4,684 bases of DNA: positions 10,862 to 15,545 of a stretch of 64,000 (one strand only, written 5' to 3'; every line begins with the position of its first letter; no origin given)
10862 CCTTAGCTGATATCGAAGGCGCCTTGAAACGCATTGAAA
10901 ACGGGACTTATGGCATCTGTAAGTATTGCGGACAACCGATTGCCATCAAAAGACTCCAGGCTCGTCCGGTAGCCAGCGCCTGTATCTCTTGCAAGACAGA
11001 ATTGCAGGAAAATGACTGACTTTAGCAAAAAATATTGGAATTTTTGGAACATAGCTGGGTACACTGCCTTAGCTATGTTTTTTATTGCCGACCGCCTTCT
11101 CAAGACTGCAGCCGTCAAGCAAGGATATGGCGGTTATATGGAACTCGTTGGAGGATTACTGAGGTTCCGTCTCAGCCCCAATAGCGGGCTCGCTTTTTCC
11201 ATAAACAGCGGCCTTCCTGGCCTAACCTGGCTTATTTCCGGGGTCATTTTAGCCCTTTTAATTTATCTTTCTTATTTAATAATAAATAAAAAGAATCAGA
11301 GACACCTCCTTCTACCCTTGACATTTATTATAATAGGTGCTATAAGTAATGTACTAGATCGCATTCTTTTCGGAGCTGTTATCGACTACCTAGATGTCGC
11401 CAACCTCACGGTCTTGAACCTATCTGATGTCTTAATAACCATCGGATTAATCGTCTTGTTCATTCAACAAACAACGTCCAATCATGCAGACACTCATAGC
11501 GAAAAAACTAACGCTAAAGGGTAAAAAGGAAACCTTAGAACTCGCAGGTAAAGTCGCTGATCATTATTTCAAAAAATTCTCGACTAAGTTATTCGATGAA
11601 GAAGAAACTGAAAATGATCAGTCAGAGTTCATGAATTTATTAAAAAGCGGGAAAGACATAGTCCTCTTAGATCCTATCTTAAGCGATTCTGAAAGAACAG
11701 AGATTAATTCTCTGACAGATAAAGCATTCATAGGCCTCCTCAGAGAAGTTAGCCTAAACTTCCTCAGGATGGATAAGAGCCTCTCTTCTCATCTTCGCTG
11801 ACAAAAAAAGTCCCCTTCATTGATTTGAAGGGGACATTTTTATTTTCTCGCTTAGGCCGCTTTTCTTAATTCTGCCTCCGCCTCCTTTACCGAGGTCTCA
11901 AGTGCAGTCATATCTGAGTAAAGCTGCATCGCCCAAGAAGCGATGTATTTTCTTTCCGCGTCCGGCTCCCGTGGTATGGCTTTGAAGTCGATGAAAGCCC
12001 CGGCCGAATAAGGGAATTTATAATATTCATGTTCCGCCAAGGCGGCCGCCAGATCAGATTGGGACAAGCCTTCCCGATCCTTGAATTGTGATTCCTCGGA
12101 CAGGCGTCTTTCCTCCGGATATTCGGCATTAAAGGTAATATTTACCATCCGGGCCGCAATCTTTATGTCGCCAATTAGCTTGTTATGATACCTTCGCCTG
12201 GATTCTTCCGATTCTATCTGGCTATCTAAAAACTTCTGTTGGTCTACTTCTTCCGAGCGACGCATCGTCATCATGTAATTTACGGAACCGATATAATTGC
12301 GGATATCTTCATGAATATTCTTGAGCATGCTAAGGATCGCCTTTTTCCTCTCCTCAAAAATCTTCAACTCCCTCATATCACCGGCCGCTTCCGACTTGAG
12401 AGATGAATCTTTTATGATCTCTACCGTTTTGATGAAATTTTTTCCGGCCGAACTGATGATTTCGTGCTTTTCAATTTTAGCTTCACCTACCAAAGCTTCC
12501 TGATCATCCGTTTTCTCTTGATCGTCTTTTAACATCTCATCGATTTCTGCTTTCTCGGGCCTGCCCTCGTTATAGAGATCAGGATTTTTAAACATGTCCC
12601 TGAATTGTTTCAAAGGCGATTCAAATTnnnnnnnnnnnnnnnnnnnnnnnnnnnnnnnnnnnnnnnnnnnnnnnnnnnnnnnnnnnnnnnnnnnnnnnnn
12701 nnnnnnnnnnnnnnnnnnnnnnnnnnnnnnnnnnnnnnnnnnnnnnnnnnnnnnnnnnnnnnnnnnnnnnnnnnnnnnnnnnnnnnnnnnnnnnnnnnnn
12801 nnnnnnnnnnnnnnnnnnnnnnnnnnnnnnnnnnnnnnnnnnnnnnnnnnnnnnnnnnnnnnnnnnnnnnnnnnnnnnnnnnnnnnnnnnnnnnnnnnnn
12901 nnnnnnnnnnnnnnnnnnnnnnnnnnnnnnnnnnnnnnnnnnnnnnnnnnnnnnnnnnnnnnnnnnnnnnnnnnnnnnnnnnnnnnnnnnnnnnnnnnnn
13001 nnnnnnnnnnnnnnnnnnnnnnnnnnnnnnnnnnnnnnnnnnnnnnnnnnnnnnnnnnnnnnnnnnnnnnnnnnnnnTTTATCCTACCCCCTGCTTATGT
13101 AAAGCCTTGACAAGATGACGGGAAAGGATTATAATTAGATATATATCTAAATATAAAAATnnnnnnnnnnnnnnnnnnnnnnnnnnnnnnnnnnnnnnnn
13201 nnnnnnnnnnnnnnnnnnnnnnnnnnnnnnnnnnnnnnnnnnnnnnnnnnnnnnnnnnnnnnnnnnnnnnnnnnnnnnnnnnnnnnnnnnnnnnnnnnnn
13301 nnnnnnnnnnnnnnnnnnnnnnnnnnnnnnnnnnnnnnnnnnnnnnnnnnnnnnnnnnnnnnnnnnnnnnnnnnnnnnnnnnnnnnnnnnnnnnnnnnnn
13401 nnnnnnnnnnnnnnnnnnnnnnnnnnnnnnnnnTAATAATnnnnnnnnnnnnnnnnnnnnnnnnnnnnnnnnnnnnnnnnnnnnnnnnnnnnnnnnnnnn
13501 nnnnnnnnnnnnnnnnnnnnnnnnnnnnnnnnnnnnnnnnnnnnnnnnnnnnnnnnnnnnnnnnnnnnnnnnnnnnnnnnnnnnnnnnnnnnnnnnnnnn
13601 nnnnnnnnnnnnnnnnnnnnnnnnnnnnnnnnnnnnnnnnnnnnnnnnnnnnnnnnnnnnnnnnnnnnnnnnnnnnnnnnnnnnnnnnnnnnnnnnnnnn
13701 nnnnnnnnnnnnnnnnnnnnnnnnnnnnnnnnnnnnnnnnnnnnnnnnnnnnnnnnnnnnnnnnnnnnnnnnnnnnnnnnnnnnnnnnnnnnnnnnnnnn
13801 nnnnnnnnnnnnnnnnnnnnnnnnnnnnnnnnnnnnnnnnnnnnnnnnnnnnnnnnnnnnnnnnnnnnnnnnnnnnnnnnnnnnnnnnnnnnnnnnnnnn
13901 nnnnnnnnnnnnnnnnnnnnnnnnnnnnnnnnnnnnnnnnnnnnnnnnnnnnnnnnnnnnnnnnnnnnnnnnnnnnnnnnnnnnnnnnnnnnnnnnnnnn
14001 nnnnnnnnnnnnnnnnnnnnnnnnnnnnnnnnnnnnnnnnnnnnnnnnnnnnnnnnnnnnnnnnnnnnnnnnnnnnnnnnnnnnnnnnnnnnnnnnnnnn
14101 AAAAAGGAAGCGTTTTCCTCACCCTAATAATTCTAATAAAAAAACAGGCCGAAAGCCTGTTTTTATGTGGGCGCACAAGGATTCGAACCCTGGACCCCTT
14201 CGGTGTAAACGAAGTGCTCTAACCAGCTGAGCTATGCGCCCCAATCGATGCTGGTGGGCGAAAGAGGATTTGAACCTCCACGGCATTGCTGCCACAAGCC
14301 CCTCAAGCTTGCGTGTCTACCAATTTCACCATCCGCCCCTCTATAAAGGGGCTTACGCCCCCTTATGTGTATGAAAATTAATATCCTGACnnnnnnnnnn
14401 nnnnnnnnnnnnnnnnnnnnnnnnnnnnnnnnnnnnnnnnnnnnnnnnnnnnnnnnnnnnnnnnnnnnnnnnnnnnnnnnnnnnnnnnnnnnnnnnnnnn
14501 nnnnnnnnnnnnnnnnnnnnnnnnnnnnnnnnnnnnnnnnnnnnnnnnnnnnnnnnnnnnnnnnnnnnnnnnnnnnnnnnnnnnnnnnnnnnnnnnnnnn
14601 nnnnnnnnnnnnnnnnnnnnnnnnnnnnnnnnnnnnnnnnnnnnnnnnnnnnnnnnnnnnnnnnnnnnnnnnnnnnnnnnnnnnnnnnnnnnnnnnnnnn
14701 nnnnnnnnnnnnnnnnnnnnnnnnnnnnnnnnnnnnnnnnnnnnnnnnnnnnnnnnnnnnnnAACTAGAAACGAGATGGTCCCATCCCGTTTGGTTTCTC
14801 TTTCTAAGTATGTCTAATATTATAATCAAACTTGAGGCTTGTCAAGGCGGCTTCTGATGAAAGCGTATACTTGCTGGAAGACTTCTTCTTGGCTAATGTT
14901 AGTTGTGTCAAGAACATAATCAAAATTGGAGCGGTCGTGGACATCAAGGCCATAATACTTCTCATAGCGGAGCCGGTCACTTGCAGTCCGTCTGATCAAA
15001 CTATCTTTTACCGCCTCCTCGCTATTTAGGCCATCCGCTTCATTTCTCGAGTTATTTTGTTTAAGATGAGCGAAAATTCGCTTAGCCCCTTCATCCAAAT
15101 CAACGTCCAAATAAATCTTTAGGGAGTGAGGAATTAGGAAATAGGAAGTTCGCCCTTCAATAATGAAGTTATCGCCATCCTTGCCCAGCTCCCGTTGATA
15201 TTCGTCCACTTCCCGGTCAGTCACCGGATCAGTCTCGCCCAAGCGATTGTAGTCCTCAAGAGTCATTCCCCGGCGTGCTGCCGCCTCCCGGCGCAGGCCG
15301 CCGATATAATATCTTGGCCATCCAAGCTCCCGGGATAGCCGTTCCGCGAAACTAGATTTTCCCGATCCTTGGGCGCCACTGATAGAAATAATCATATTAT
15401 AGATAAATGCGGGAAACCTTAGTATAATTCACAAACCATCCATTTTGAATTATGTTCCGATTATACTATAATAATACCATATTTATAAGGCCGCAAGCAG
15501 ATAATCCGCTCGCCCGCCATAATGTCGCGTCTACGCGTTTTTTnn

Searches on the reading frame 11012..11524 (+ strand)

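Call 92: search_protein_families(library=pfam, proteins=[window:11012-11524:+], max_evalue=0.01)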
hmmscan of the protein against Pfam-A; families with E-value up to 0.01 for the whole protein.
window:11012-11524:+ (170 aa): 2 families
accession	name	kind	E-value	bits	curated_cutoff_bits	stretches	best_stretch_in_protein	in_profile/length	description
PF01252.23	Peptidase_A8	-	6.9e-23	81.9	25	1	21-152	3-139/142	Signal peptidase (SPase) II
PF00892.27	EamA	-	0.0093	16.7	28.2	1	71-155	36-115/135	EamA-like transporter family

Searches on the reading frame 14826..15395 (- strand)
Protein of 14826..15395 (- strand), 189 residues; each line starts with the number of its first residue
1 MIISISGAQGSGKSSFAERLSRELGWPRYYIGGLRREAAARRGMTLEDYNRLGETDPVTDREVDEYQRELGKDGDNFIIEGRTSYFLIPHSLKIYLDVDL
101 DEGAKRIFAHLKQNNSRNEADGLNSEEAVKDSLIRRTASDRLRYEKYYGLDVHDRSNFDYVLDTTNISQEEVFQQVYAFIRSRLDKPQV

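Call 92: search_protein_families(library=pfam, proteins=[window:14826-15395:-], max_evalue=0.01)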
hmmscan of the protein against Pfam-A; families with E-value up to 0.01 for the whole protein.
window:14826-15395:- (189 aa): 6 families
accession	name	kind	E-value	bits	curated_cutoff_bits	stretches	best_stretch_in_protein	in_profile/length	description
PF13189.12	Cytidylate_kin2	-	1.5e-13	51.7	28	1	2-165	1-175/176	Cytidylate kinase-like family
PF02224.24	Cytidylate_kin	-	1e-09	38.9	26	1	62-180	101-209/211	Cytidylate kinase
PF13238.12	AAA_18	-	4.5e-09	37.3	29.4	1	3-113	1-114/128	AAA domain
PF13207.12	AAA_17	-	8.7e-09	36.2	27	1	7-83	2-80/136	AAA domain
PF13671.12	AAA_33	-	1.4e-05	25.9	27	1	5-79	4-75/143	AAA domain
PF02283.22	CobU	-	0.0053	16.8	27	1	4-31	2-29/168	Cobinamide kinase / cobinamide phosphate guanyltransferase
